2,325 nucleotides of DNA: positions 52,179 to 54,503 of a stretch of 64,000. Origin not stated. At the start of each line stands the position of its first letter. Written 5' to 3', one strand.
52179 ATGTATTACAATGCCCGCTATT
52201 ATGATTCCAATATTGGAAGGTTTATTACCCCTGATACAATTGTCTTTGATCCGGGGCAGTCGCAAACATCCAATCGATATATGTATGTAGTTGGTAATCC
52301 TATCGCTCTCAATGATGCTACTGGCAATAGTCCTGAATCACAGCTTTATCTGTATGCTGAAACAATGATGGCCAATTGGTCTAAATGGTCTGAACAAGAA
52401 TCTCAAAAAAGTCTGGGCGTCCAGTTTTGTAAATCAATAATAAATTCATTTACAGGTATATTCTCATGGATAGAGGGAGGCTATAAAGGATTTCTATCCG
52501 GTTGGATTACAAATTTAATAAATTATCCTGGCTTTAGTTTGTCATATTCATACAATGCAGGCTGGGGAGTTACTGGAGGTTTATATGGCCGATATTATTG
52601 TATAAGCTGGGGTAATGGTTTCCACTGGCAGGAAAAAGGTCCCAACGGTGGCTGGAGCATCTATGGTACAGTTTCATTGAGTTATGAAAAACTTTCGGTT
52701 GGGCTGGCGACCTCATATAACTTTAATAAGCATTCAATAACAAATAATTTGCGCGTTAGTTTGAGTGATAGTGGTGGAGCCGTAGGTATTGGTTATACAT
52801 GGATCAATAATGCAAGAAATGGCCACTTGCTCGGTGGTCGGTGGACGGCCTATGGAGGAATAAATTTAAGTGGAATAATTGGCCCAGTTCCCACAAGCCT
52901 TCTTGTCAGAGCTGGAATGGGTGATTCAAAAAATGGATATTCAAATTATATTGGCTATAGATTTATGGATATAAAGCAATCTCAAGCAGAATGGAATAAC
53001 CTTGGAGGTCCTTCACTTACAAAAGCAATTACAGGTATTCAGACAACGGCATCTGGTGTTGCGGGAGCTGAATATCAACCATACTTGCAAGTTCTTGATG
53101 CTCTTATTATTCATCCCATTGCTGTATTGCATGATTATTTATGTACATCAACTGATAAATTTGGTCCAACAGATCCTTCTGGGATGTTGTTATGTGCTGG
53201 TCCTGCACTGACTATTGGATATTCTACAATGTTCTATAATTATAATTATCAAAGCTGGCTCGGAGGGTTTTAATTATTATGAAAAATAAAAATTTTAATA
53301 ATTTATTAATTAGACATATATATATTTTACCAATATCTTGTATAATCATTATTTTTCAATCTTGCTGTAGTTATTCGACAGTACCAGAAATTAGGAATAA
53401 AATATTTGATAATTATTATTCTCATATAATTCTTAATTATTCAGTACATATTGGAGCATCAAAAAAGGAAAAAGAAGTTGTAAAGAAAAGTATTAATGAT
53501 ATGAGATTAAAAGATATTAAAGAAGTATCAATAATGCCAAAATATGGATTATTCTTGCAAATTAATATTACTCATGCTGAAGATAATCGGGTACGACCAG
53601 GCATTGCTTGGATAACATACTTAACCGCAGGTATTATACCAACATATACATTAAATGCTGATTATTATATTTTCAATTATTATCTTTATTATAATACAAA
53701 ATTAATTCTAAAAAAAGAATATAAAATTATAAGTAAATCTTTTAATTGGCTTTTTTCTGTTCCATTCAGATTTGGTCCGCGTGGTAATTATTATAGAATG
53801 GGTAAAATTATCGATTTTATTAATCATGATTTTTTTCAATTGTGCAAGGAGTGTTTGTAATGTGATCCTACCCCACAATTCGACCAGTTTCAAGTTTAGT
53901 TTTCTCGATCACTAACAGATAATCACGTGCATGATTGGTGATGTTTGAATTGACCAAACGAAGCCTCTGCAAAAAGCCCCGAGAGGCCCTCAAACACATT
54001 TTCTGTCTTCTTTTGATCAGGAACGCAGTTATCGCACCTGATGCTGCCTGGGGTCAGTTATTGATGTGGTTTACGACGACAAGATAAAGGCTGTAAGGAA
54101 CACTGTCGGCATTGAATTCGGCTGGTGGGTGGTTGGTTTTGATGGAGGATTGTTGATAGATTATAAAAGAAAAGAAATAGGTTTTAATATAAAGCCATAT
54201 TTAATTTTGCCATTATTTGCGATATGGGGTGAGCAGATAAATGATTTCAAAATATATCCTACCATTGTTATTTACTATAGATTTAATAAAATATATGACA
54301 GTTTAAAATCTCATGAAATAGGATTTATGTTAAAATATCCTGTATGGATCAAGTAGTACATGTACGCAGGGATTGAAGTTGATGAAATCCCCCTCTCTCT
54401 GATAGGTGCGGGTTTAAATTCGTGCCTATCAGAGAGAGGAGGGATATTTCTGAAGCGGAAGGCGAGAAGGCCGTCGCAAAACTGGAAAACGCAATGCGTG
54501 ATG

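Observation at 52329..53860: Unrecognised ~314-aa Gly/Trp/Tyr/Asn-rich C-terminal domain after the RHS cleavage-type motif, plus an adjacent lipoprotein-like ORF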

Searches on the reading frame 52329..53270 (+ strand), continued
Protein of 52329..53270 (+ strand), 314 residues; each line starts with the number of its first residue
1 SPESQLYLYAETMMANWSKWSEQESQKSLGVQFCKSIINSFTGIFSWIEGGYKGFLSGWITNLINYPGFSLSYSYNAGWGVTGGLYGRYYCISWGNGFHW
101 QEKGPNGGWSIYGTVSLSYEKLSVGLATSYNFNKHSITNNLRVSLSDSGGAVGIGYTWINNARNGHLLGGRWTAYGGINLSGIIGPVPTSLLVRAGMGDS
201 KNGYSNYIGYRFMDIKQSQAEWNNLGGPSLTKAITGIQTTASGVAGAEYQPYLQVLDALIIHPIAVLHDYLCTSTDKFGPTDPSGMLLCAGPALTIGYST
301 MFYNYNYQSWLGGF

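Call 52: search_protein_families(library=ncbifam, proteins=[L001:10941-11501:+, L001:11526-12080:+, L004:3575-4198:+, L002:7442-8170:+, L003:10374-11030:+, L003:9803-10342:+, L005:1891-2502:+, L001:12065-12499:+], max_evalue=0.1)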
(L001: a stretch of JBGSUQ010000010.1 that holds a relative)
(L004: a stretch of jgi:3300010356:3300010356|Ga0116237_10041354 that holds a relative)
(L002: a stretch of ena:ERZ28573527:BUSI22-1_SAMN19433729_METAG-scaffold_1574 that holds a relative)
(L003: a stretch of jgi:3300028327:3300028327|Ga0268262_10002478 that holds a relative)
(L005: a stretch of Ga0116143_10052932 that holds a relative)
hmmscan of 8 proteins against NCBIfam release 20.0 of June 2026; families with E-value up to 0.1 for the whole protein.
L001:10941-11501:+ (187 aa): 1 family
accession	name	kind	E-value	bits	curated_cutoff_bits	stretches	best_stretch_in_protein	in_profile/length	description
NF047816.1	LIC12231_lipo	equivalog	2.5e-11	43.9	180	1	43-161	20-140/164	LIC12231 family lipoprotein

L001:11526-12080:+ (185 aa): 2 families
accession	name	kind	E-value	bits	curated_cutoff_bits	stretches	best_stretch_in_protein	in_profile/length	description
NF047816.1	LIC12231_lipo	equivalog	9.1e-13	48.6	180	1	40-157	28-141/164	LIC12231 family lipoprotein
NF045870.1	MAGa7180_fam_nucl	equivalog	0.0041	16.4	225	1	31-133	152-254/272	MAGa7180 family putative nuclease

L004:3575-4198:+ (208 aa): 3 families
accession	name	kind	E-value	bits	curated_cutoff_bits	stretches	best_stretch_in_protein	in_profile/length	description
NF047816.1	LIC12231_lipo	equivalog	4.8e-08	33.3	180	1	59-198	23-160/164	LIC12231 family lipoprotein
NF035941.1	GBS_alph_likeN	equivalog_domain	0.0042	16.6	250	1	46-115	89-159/225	alpha-like surface protein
NF040855.1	iso_homocit_dh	equivalog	0.0069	15.7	680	1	72-157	14-99/345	isocitrate--homoisocitrate dehydrogenase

L002:7442-8170:+ (243 aa): 0 families

L003:10374-11030:+ (219 aa): 0 families

L003:9803-10342:+ (180 aa): 0 families

L005:1891-2502:+ (204 aa): 0 families

L001:12065-12499:+ (145 aa): 10 families
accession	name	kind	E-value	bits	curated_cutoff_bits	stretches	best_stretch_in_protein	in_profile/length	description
NF041931.2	MzaA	equivalog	3.9e-16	59.1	800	2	36-93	7-64/726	MZA anti-phage system associated sigma-70 family RNA polymerase sigma factor MzaA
NF043023.1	T4SS_AnkH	equivalog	3.6e-11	42.5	600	0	104-141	32-69/467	Dot/Icm T4SS effector AnkH/LegA3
NF043029.1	T4SS_AnkY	equivalog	1.2e-08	33.9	600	2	35-93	462-520/543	Dot/Icm T4SS effector AnkY/LegA9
TIGR00870.1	trp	subfamily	2.2e-06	26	498.75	1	60-144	127-218/747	transient-receptor-potential calcium channel protein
NF043022.1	T4SS_AnkG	equivalog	7.9e-06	24.9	500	1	103-143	398-442/455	Dot/Icm T4SS effector AnkG/AnkZ/LegA7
NF043028.1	T4SS_AnkX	equivalog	1.4e-05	23.5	1400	1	38-97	555-615/938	Dot/Icm T4SS effector AnkN/AnkX/LegA8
NF043024.1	T4SS_AnkI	equivalog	6.7e-05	21.8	550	1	60-139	239-319/439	Dot/Icm T4SS effector AnkI/LegAS4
NF043027.1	T4SS_AnkQ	equivalog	0.00016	20.4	700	1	47-95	347-395/496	Dot/Icm T4SS effector AnkQ/LegA10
NF043021.1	T4SS_AnkF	equivalog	0.00024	19.5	1000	1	37-90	591-645/917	Dot/Icm T4SS effector AnkF/LegA14/Ceg31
NF043019.1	T4SS_AnkC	equivalog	0.087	11.7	450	0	43-133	139-231/459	Dot/Icm T4SS effector AnkC/LegA12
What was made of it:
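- On LIC12231 family lipoprotein (NF047816), for the 193-aa ORF: Homologs score 33-49 bits (call 52).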

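Call 71: find_related_loci(query=A2, collection=viral_contigs, flank=3000)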
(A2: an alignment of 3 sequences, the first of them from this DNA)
Query A2 (314 aa) in viral_contigs; peptide patterns used: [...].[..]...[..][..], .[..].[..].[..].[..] (x = any residue, [..] = any of these).
14 stretches matched a pattern, but none encodes a relative of the query by tblastn (E <= 1e-3).
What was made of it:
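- Tried and rejected: The viral contig scan found none (call 71).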

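Call 74: fold_search(model_id=the predicted structure, library=viral)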
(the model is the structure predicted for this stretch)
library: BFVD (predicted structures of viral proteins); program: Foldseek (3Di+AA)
matches with E <= 10: 597; with E <= 0.001: 0
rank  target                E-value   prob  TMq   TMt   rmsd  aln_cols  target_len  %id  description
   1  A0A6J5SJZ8            3.8e-03  1.00  0.26  0.43   5.1       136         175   13  Outer membrane protein beta-barrel [uncultured Caudovirales phage]
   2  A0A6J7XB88            8.8e-03  0.96  0.22  0.36   6.5       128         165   12  Outer membrane protein beta-barrel domain-containing protein [uncultured Caudovirales phage]
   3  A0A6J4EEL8            1.2e-02  0.82  0.22  0.23  17.4       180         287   12  Uncharacterized protein [Escherichia phage EK010]
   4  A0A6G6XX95            1.3e-02  0.98  0.23  0.36   9.2       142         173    9  (no name in the UniProt tables at hand)
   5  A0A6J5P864            1.8e-02  0.99  0.24  0.40   5.5       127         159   16  Uncharacterized protein [uncultured Caudovirales phage]
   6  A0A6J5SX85            2.6e-02  0.96  0.18  0.22   7.8       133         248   14  DUF481 domain-containing protein [uncultured Caudovirales phage]
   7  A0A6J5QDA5            3.0e-02  0.87  0.22  0.38   5.6       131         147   14  Outer membrane autotransporter barrel [uncultured Caudovirales phage]
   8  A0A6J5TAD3            3.0e-02  0.69  0.22  0.31   9.8       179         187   10  Porin domain-containing protein [uncultured Caudovirales phage]
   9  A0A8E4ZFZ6            3.5e-02  0.99  0.26  0.47   4.7       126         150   13  Uncharacterized protein [Tenacibaculum phage Gundel_1]
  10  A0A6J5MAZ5            3.7e-02  0.84  0.22  0.33   5.6       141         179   13  COG3637 Opacity protein and related surface antigens [uncultured Caudovirales phage]
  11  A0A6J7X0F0            4.4e-02  0.94  0.23  0.32   7.5       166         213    8  Uncharacterized protein [uncultured Caudovirales phage]
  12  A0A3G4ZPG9            4.9e-02  1.00  0.30  0.53   4.3       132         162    8  Uncharacterized protein [Barrevirus sp.]
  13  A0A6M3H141            4.9e-02  0.18  0.15  0.05  30.1       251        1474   12  (no name in the UniProt tables at hand)
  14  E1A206                6.0e-02  0.66  0.27  0.34   7.5       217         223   10  Outer membrane protein [Aeromonas phage phiAS5]
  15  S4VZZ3                6.4e-02  0.77  0.27  0.28  20.8       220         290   13  Uncharacterized protein [Pandoravirus salinus]
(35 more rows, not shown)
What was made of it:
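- On 8-stranded outer-membrane beta-barrels (OmpX/OmpW/PagL type): BFVD: OMP beta-barrel proteins E 3.8e-3 to 8.8e-3 (call 74).
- Best BFVD matches are proteins annotated as outer-membrane beta-barrels (E 3.8e-3, probability 1.0; call 74).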

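Call 78: find_encoding_contigs(protein=P0008, flank=4000, max_places=3)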
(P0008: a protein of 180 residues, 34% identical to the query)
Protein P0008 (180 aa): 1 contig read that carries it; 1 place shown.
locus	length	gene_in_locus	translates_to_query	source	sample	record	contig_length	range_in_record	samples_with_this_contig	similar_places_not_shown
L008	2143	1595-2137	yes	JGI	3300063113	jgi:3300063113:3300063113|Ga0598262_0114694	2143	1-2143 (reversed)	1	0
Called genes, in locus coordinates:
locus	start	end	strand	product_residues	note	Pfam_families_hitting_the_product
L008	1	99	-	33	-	?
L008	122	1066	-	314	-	PF00665:rve, PF13683:rve_3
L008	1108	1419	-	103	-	PF01527:HTH_Tnp_1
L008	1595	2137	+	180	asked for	-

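Call 79: find_encoding_contigs(protein=P0006, flank=4000, max_places=3)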
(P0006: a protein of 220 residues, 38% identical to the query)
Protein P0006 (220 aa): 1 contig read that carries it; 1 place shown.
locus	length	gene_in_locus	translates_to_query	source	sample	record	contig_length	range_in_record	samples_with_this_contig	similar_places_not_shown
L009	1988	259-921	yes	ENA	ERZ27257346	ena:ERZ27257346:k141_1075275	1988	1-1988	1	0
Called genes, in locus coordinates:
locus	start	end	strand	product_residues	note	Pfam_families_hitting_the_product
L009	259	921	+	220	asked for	-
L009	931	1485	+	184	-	-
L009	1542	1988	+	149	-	?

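Call 80: find_encoding_contigs(protein=P0009, flank=4000, max_places=3)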
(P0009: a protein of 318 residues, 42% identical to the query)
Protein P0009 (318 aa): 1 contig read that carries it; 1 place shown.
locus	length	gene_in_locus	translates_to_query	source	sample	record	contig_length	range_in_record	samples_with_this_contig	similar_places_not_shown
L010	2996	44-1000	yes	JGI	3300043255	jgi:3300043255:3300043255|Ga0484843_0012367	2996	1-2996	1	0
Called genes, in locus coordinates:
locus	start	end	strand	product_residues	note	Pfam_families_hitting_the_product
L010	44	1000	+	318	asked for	-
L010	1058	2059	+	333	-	PF01797:Y1_Tnp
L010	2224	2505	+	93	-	-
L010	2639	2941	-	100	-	PF05016:ParE_toxin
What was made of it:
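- P0009 is truncated by an IS200/605 element and P0008 lies next to an IS3 (calls 78, 80).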

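Call 92: search_solved_structures(query=A4, max_evalue=10)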
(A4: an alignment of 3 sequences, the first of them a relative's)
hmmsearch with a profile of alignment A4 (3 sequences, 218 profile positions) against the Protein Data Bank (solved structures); distinct sequences matched with E-value up to 10: 3.
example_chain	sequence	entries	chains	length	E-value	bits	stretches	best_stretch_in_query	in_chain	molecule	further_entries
6wlw_1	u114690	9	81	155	1.2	12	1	105-155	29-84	V-type proton ATPase 16 kDa proteolipid subunit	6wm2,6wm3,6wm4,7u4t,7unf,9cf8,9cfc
5lsr_A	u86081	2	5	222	1.9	11.4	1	69-111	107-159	CcmP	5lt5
4ht5_A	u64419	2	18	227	2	11.4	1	69-111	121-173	CO2 concentrating mechanism protein P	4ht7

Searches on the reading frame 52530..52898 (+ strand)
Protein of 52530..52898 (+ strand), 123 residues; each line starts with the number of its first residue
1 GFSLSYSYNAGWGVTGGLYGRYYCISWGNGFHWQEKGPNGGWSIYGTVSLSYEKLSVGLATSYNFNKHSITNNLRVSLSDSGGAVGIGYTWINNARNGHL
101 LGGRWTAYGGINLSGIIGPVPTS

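Call 57: search_solved_structures(query=window:52530-52898:+, max_evalue=10, show_alignments=3)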
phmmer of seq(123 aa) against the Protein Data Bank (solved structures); distinct sequences matched with E-value up to 10: 2.
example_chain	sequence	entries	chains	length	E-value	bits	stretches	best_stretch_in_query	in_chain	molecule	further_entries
5fgw_A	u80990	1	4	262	0.41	14.3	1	4-104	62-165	Extracellular streptodornase D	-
5fgu_A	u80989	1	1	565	3.5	11.3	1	4-104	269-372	Green fluorescent protein,Extracellular streptodornase D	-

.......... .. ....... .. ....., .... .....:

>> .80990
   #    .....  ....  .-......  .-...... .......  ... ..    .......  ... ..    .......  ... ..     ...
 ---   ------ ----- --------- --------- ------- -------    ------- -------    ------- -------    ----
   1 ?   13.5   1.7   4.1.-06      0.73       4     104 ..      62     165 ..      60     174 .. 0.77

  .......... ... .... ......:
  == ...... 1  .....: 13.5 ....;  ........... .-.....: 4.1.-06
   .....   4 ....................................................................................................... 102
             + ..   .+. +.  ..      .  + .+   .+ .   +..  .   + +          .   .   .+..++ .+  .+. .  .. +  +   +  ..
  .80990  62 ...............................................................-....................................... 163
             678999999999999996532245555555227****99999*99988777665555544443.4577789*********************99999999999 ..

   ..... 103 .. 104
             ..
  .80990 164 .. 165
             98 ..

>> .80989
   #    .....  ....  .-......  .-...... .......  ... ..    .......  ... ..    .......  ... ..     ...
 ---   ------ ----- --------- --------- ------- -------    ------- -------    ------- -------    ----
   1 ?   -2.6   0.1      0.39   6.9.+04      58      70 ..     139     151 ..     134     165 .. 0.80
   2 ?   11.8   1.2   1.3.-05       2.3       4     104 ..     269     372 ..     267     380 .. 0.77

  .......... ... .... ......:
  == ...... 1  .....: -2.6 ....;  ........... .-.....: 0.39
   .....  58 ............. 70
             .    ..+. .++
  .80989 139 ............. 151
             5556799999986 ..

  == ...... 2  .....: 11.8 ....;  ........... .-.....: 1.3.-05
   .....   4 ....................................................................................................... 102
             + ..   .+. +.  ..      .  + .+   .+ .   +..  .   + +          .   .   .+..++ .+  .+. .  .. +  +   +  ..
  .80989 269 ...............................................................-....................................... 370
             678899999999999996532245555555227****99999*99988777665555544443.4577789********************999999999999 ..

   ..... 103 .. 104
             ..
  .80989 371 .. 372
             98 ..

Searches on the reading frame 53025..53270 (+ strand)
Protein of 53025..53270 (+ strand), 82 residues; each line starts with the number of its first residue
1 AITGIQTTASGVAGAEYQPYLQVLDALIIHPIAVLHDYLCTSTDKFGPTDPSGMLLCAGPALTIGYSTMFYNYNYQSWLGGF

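Call 58: search_solved_structures(query=window:53025-53270:+, max_evalue=10, show_alignments=3)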
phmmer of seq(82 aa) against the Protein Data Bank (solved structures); distinct sequences matched with E-value up to 10: 2.
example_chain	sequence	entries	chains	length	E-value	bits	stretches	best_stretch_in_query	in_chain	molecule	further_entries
2fe7_A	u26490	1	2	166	0.14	15.8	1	45-80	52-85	probable N-acetyltransferase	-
12jc_A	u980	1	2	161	0.16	15.6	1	45-80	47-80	Thialysine Acetyltransferase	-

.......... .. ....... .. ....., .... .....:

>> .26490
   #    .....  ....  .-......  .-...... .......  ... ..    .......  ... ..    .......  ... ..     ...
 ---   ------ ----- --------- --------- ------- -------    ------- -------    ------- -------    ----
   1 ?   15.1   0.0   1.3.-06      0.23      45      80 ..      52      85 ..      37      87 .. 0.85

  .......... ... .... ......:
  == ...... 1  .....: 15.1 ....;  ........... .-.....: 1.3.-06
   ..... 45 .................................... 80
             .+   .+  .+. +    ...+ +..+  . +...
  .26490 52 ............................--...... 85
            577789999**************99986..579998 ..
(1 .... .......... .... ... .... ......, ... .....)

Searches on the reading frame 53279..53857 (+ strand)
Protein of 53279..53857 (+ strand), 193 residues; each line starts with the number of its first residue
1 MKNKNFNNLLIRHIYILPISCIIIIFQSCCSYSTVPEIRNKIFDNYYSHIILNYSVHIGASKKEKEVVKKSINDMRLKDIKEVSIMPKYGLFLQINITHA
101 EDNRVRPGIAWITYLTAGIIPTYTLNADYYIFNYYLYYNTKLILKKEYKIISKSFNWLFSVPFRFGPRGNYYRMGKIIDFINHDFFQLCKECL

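Call 3: search_protein_families(library=pfam, proteins=[window:53279-53857:+], max_evalue=1)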
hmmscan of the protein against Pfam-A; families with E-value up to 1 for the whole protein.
window:53279-53857:+ (193 aa): 0 families

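Call 4: search_protein_families(library=ncbifam, proteins=[window:53279-53857:+], max_evalue=1)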
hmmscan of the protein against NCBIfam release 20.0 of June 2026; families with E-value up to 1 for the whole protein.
window:53279-53857:+ (193 aa): 1 family
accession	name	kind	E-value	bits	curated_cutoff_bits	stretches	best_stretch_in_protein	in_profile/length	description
NF047816.1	LIC12231_lipo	equivalog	5.6e-11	42.8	180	1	48-165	22-141/164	LIC12231 family lipoprotein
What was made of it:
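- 53279..53860 (+): 193-aa lipoprotein, the candidate immunity protein. It is a distant relative of the Leptospira LIC12231 lipoprotein family. NF047816 E 5.6e-11, 42.8 bits against a cut-off of 180 (call 4).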

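Call 7: search_solved_structures(query=window:53279-53857:+, max_evalue=10)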
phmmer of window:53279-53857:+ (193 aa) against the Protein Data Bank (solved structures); distinct sequences matched with E-value up to 10: 0.

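Call 12: find_homologous_proteins(query=window:53279-53857:+, max_evalue=0.001)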
Query window:53279-53857:+ (193 aa): 2 proteins with E <= 0.001 among 79 candidates.
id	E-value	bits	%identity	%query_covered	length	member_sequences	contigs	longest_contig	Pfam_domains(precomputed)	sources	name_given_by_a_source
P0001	7.3e-126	435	100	100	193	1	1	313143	-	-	-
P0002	1.8e-85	304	77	89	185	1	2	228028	-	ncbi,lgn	-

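Call 91: search_solved_structures(query=A3, max_evalue=10)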
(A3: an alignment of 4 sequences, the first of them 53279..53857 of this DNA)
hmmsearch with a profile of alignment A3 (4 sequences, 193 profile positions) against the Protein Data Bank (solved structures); distinct sequences matched with E-value up to 10: 0.
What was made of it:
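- Tried and rejected: Neither family has a PDB relative (calls 91, 92).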

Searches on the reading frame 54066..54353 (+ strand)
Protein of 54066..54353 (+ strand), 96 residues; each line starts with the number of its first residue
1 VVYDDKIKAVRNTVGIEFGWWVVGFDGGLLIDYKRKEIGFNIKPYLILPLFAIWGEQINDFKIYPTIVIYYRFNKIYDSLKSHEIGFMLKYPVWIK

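Call 3: search_protein_families(library=pfam, proteins=[window:54066-54353:+], max_evalue=1)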
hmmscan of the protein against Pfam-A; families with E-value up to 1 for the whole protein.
window:54066-54353:+ (96 aa): 1 family
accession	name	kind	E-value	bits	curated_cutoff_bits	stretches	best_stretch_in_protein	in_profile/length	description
PF13285.11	DUF4073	-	0.15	12.1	28.8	1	4-29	16-41/157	Domain of unknown function (DUF4073)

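Call 4: search_protein_families(library=ncbifam, proteins=[window:54066-54353:+], max_evalue=1)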
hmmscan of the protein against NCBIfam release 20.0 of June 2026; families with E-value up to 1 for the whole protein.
window:54066-54353:+ (96 aa): 0 families
